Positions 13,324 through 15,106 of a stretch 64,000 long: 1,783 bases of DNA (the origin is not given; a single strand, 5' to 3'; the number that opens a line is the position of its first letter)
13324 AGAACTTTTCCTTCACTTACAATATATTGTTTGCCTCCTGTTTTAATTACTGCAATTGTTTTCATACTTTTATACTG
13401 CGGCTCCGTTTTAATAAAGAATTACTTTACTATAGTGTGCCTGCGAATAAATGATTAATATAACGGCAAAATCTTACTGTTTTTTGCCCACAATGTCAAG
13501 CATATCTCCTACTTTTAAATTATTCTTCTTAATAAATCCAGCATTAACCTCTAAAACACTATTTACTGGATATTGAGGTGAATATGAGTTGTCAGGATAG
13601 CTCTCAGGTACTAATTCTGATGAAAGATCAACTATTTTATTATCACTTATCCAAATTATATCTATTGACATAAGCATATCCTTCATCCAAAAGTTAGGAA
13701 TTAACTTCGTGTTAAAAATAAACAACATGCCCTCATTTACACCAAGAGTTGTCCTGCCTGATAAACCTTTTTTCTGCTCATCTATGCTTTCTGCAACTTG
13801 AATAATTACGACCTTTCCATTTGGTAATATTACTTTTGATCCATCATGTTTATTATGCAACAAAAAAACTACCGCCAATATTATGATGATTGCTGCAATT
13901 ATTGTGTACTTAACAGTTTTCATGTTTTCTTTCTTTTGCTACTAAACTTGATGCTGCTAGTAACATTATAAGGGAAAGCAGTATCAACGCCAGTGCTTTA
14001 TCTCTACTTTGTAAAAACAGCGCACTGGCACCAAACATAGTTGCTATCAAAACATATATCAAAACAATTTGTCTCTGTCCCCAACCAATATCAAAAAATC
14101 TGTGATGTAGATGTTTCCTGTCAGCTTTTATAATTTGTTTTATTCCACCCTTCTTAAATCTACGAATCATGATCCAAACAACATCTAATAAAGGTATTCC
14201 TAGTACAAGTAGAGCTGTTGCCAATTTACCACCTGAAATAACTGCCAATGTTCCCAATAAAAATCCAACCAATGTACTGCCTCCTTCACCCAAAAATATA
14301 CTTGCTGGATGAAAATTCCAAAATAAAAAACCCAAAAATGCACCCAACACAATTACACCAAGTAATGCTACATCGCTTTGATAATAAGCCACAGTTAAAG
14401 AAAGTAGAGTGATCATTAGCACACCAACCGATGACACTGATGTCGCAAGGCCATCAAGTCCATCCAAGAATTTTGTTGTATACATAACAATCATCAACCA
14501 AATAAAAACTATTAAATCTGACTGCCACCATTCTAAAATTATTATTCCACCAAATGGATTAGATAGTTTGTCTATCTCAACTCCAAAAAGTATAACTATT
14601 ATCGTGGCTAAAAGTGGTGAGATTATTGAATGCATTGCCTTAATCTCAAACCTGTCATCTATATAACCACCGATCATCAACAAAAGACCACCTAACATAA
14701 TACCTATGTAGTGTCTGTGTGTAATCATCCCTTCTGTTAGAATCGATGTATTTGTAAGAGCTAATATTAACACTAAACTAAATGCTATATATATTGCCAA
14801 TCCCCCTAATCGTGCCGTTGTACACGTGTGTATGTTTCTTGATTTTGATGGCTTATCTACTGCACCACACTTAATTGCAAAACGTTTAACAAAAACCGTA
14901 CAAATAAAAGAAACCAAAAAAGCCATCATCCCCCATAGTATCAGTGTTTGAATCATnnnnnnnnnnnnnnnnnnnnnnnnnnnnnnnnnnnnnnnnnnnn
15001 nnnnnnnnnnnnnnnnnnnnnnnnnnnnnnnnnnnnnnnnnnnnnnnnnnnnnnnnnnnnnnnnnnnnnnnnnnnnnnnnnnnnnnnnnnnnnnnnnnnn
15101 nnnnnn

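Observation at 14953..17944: Membrane-anchored ClpC/ClpB-type Hsp100 ATPase co-transcribed with a small membrane protein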

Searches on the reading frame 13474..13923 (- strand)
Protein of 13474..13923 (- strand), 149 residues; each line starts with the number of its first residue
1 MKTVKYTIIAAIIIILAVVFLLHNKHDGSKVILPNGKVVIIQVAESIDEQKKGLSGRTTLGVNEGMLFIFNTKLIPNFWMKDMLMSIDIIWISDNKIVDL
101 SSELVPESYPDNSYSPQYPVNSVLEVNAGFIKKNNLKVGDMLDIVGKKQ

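Call 3: search_protein_families(library=pfam, proteins=[window:13474-13923:-], max_evalue=0.01)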
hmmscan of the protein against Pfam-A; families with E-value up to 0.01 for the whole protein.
window:13474-13923:- (149 aa): 1 family
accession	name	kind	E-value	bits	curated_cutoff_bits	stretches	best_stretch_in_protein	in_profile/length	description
PF02643.20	DUF192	-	9.4e-26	90.2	27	1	41-144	3-96/96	Uncharacterized ACR, COG1430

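Call 19: search_protein_families(library=ncbifam, proteins=[window:13474-13923:-], max_evalue=0.00001)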
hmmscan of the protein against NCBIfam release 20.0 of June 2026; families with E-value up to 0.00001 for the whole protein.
window:13474-13923:- (149 aa): 1 family
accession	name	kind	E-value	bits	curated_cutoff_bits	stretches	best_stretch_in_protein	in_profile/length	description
NF002996.0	PRK03760.1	equivalog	1.6e-06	28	146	1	62-143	36-115/121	hypothetical protein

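Call 62: search_protein_families(library=padloc, proteins=[window:13474-13923:-], max_evalue=0.001)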
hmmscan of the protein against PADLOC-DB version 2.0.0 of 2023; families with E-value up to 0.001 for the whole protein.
window:13474-13923:- (149 aa): 0 families

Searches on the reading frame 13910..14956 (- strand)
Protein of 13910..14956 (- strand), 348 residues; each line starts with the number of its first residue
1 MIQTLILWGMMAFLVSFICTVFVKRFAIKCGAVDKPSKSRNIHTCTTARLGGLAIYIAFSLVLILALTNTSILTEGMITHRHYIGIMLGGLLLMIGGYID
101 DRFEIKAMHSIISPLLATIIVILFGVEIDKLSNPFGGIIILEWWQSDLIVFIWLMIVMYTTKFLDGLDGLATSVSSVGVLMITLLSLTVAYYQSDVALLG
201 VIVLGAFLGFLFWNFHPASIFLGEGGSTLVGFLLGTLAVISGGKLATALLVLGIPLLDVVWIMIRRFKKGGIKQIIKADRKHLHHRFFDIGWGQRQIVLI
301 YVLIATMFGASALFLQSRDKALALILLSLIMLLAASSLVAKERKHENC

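Call 3: search_protein_families(library=pfam, proteins=[window:13910-14956:-], max_evalue=0.01)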
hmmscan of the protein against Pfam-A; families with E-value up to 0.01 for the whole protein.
window:13910-14956:- (348 aa): 1 family
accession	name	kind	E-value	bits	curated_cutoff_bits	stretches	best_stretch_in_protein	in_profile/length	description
PF00953.26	Glycos_transf_4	-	1.9e-28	99.9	27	1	84-241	2-159/160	Glycosyl transferase family 4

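Call 19: search_protein_families(library=ncbifam, proteins=[window:13910-14956:-], max_evalue=0.00001)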
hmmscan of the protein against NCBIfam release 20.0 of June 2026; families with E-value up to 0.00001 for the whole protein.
window:13910-14956:- (348 aa): 3 families
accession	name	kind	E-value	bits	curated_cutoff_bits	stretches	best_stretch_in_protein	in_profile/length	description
TIGR02380.1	ECA_wecA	exception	1.4e-32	113.2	326.05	1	11-333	6-326/346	UDP-N-acetylglucosamine--undecaprenyl-phosphate N-acetylglucosaminephosphotransferase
NF053644.1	MraY_archaea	equivalog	1.6e-20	73.7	450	1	103-312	146-339/340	pseudomurein biosynthesis MraY family phospho-N-acetylmuramoyl-pentapeptide-transferase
TIGR00445.1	mraY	equivalog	1.8e-14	54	192.05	1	106-312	97-314/321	phospho-N-acetylmuramoyl-pentapeptide-transferase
